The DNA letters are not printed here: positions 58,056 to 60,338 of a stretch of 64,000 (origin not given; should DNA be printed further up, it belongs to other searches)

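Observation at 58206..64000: Low-GC operon of two tandem STAND NTPases (effector-like N-domain plus 13-TPR sensor) with a coupled third gene: candidate NLR-like/Avs-like defence or signalling system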

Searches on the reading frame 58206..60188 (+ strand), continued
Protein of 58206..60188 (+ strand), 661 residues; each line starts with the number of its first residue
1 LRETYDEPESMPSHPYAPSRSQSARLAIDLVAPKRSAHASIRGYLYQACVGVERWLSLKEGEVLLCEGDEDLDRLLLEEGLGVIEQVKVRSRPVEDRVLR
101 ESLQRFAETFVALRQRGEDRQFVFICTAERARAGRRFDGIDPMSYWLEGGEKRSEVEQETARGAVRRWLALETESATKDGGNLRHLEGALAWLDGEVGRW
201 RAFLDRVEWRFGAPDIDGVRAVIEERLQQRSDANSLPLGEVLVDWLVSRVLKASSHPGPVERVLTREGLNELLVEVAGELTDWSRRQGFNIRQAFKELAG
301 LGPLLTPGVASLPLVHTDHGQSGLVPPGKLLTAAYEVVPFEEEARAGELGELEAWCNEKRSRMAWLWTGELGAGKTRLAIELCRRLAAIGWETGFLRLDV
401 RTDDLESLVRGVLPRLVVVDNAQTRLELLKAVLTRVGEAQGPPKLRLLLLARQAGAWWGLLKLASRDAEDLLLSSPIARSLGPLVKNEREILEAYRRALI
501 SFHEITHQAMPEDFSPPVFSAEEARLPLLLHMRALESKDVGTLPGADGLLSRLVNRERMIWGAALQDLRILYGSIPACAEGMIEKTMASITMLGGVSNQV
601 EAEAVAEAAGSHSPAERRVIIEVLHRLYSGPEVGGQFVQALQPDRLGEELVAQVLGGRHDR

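Call 14: find_encoding_contigs(protein=P0026, flank=8000, max_places=2)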
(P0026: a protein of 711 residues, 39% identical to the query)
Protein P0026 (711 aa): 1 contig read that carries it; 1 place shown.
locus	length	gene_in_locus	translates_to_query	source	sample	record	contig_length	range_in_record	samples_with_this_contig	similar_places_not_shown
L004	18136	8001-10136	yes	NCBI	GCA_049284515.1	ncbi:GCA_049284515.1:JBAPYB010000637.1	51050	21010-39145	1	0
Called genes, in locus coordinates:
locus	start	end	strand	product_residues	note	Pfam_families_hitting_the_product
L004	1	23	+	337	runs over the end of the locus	-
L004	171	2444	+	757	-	PF02225:PA, PF04389:Peptidase_M28, PF04253:TFR_dimer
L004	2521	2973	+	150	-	PF08327:AHSA1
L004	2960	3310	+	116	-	PF12840:HTH_20, PF01022:HTH_5 (weak)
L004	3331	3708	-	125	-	PF13560:HTH_31 (weak), PF01381:HTH_3 (weak)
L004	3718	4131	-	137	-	PF05973:Gp49 (weak)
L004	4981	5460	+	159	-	PF01316:Arg_repressor, PF02863:Arg_repressor_C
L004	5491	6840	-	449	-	-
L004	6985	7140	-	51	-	-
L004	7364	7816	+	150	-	PF01797:Y1_Tnp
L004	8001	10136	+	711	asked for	PF25199:nSTAND_NTPase5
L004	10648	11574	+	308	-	-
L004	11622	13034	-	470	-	PF07394:DUF1501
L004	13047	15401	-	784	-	PF13287:Fn3_assoc, PF13290:CHB_HEX_C_1, PF07452:CHRD, PF08811:DUF1800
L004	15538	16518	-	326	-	PF01764:Lipase_3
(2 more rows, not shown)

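Call 15: find_encoding_contigs(protein=P0036, flank=8000, max_places=2)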
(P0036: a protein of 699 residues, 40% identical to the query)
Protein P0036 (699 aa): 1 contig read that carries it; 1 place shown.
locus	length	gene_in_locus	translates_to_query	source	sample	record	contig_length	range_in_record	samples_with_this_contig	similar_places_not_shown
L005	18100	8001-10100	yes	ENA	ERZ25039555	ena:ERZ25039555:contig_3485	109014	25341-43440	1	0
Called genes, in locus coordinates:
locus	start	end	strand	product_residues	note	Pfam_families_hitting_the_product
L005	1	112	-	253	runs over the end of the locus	PF04338:DUF481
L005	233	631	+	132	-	PF02915:Rubrerythrin (faint)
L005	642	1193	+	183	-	-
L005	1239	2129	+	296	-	PF01582:TIR (weak), PF13676:TIR_2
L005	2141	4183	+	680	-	PF03781:FGE-sulfatase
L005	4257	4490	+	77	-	-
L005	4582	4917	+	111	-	PF01850:PIN (weak)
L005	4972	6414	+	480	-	PF13360:PQQ_2 (weak), PF01011:PQQ (faint), PF13570:Beta-prop_ACSF4, PF13360:PQQ_2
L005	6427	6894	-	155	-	PF13302:Acetyltransf_3 (weak), PF00583:Acetyltransf_1, PF13673:Acetyltransf_10 (weak), PF13508:Acetyltransf_7, PF08445:FR47 (weak)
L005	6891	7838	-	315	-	PF00188:CAP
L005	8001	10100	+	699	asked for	-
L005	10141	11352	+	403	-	-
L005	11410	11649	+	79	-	PF15919:HicB_lk_antitox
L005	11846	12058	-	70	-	PF18480:DUF5615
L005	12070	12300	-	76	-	PF04255:DUF433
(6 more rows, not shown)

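Call 45: list_cluster_members(proteins=[P0001, P0101, P0182])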
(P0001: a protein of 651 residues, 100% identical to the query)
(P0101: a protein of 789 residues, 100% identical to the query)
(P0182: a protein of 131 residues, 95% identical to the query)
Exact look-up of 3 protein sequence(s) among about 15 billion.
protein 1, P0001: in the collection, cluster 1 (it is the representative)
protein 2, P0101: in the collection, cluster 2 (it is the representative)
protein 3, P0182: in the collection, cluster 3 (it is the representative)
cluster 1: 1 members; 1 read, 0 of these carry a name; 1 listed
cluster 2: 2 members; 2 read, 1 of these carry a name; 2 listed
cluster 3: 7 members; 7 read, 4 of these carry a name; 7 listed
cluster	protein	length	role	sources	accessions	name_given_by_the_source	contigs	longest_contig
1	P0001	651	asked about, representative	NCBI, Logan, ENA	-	-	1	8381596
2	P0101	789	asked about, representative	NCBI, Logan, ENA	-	-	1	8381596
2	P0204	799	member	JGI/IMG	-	tetratricopeptide (TPR) repeat protein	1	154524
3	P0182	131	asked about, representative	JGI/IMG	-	-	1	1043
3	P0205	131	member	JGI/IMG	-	hypothetical protein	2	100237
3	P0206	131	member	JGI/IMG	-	hypothetical protein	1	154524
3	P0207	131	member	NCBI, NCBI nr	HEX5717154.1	MAG TPA: hypothetical protein VF179_13400 [Thermoanaerobaculia bacterium] | hypothetical protein [Thermoanaerobaculia bacterium]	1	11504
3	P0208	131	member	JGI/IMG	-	hypothetical protein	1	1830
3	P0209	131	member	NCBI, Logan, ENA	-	-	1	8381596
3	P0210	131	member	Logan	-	-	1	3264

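Call 57: predict_structure(alignment_id=A3)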
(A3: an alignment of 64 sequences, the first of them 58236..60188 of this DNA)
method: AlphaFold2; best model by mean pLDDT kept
length: 651 residues; sequences in the alignment: 64
mean_pLDDT: 88.8   pTM: 0.90
mean pLDDT of the five models: 88.8, 86.9, 86.4, 86.3, 86.0
residues with pLDDT >= 90: 442; 70-90: 159; 50-70: 31; < 50: 19
segments of 3 or more residues with pLDDT < 50: 1-14, 649-651
pLDDT, mean of each block of 10 residues (from residue 1): 38 62 75 94 96 89 81 93 89 94 94 96 81 87 86 91 57 89 95 96 96 95 84 95 91 94 87 91 94 94 65 74 91 95 97 97 95 94 96 95 97 96 97 97 93 97 97 90 92 84 85 88 79 70 92 96 94 97 97 96 93 95 86 92 76 34
secondary structure, 60 per line:
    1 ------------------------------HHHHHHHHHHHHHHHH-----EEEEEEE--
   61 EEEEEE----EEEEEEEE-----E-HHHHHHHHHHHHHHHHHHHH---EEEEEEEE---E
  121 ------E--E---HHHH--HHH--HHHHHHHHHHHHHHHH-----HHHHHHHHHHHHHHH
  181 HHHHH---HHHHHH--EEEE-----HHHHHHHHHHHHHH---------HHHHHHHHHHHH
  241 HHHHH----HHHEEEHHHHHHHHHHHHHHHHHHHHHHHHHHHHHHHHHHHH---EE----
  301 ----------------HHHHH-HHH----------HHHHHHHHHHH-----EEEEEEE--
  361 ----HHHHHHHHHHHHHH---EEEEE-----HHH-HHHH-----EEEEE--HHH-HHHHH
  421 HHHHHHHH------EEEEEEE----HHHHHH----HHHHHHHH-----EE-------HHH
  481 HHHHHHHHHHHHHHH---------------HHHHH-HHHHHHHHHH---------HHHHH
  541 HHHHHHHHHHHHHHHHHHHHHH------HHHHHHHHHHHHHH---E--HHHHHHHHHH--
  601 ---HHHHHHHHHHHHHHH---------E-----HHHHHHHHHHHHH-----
elements in order: H31-46 E52-58 E61-66 E71-78 H86-105 E109-116 H134-137 H145-160 H166-185 H189-194 E197-200 H206-219 H229-245 E253-255 H256-291 H317-321 H336-346 E352-358 H365-378 E382-386 H396-399 E405-409 H416-428 E435-441 H446-451 H456-463 H478-495 H511-515 H517-526 H536-562 H569-582 H589-598 H604-618 H634-646

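Call 68: fold_search(model_id=the predicted structure, library=pdb)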
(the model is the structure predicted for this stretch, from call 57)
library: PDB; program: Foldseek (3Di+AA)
matches with E <= 10: 1284; with E <= 0.001: 95
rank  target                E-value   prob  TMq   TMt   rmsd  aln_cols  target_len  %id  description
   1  8dgc_A                7.3e-08  1.00  0.24  0.09  22.3       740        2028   11  Avs3 bound to phage PhiV-1 terminase (released 2022-08-03)
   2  9zjs_A                2.7e-06  1.00  0.22  0.14  27.1       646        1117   12  Human sterile alpha motif domain-containing protein 9 (SAMD9), asymmetric dimer "shell" shape (released 2026-02-25)
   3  9c1m_G                4.1e-06  1.00  0.25  0.36  24.4       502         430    8  HerA-DUF assembly 1 (released 2025-06-04)
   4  2v1u_A                5.7e-06  1.00  0.26  0.38   9.4       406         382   17  STRUCTURE OF THE AEROPYRUM PERNIX ORC1 PROTEIN IN COMPLEX WITH DNA (released 2007-09-18)
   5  9zjr                  8.3e-06  1.00  0.23  0.15  25.5       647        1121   12  Human sterile alpha motif domain-containing protein 9 (SAMD9), monomer (released 2026-02-25)
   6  2qby_A                1.9e-05  1.00  0.25  0.37   9.8       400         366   12  Crystal structure of a heterodimer of Cdc6/Orc1 initiators bound to origin DNA (from S. solfataricus) (released 2007-09-11)
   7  9zjv_A                1.9e-05  1.00  0.22  0.14  25.7       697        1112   11  Human sterile alpha motif domain-containing protein 9 (SAMD9), asymmetric dimer "wing" shape (released 2026-02-25)
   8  9ria_A                4.3e-05  1.00  0.28  0.23  26.3       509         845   14  Cryo-EM structure of tomato NRC3-AVRcap1b complex (released 2025-07-23)
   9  8xuq_A                5.1e-05  1.00  0.22  0.17  27.3       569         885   17  Cryo-EM structure of tomato NRC2 tetramer (released 2024-05-22)
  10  9nv0_B                6.2e-05  1.00  0.20  0.25  25.5       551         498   11  Sec18 Mg2+ class 2 (released 2025-10-01)
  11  9jap_A                8.2e-05  1.00  0.28  0.23   7.0       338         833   13  Helical structure of EfAvs5(SIR2-STAND) (released 2025-03-19)
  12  2qby_B                1.1e-04  1.00  0.24  0.36  10.8       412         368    9  Crystal structure of a heterodimer of Cdc6/Orc1 initiators bound to origin DNA (from S. solfataricus) (released 2007-09-11)
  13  8s0e_D                1.1e-04  1.00  0.20  0.31  15.6       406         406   13  H. sapiens OCCM bound to double stranded DNA (released 2024-10-02)
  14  9pfc_E                1.3e-04  0.98  0.17  0.21  26.8       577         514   12  NSF, substrate free, hydrolyzing, class 26 (released 2025-10-08)
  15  1in5                  1.4e-04  1.00  0.23  0.43  12.3       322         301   14  THERMOGOTA MARITIMA RUVB A156S MUTANT (released 2001-08-08)
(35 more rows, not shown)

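Call 69: find_encoding_contigs(protein=P0204, flank=10000, max_places=3)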
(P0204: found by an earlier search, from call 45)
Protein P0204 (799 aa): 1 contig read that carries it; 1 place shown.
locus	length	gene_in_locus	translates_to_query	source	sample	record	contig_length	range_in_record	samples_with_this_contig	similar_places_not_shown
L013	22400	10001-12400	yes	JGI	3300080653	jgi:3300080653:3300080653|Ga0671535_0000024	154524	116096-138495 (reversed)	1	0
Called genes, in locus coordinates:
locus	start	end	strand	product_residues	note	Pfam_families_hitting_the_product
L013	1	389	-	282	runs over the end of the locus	PF02085:Cytochrom_CIII (faint), PF09699:Paired_CXXCH_1 (faint), PF14537:Cytochrom_c3_2 (faint), PF14522:Cytochrome_C7 (weak)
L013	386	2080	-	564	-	PF02085:Cytochrom_CIII (faint), PF14537:Cytochrom_c3_2 (faint), PF22113:Mtrc-MtrF_II-IV_dom (faint), PF14522:Cytochrome_C7 (weak)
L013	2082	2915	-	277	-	-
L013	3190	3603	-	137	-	PF14595:Thioredoxin_9 (weak), PF13899:Thioredoxin_7, PF13098:Thioredoxin_2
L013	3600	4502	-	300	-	PF01546:Peptidase_M20 (faint), PF04389:Peptidase_M28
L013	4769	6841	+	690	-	PF00672:HAMP, PF07228:SpoIIE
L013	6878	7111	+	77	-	PF09720:Unstab_antitox (weak)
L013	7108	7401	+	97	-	PF05016:ParE_toxin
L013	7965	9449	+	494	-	PF18911:PKD_4, PF00801:PKD, PF22352:K319L-like_PKD (faint)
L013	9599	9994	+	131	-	-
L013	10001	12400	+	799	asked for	PF00515:TPR_1 (faint), PF07719:TPR_2 (faint), PF13181:TPR_8 (faint), PF13424:TPR_12 (faint), PF12968:DUF3856 (faint), PF12862:ANAPC5 (faint), PF13374:TPR_10 (weak), PF13374:TPR_10 (weak), +1 more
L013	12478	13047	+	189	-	PF26618:DUF8196 (weak)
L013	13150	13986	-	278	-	-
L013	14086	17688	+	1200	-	PF01061:ABC2_membrane (faint), PF12679:ABC2_membrane_2 (weak), PF12698:ABC2_membrane_3, PF12679:ABC2_membrane_2, PF01433:Peptidase_M1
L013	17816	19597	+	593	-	PF05960:DUF885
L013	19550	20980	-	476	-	PF01839:FG-GAP (faint), PF13517:FG-GAP_3 (weak)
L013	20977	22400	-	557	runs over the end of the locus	PF01839:FG-GAP (faint), PF13517:FG-GAP_3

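Call 87: search_protein_families(library=padloc, proteins=[P0002], max_evalue=0.1)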
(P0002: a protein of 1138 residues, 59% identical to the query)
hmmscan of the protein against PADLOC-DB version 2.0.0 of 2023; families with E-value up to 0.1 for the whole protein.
P0002 (1138 aa): 2 families
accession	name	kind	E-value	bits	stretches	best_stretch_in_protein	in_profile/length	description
PDLC03848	LmuA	-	3.1e-07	29.1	1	13-252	5-222/373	-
PDLC04140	mad8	-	0.0017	15.9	1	337-445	18-86/314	mads_8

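Call 88: search_protein_families(library=ncbifam, proteins=[P0002], max_evalue=0.01)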
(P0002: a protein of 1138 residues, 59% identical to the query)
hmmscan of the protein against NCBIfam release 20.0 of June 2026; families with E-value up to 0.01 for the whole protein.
P0002 (1138 aa): 2 families
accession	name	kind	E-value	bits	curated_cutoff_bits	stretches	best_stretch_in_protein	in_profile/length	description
TIGR03420.1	DnaA_homol_Hda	equivalog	0.0064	16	194.8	0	327-407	20-100/226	DnaA regulatory inactivator Hda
NF033920.0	C39_PA2778_fam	equivalog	0.0094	15.4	150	0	934-1034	170-253/255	PA2778 family cysteine peptidase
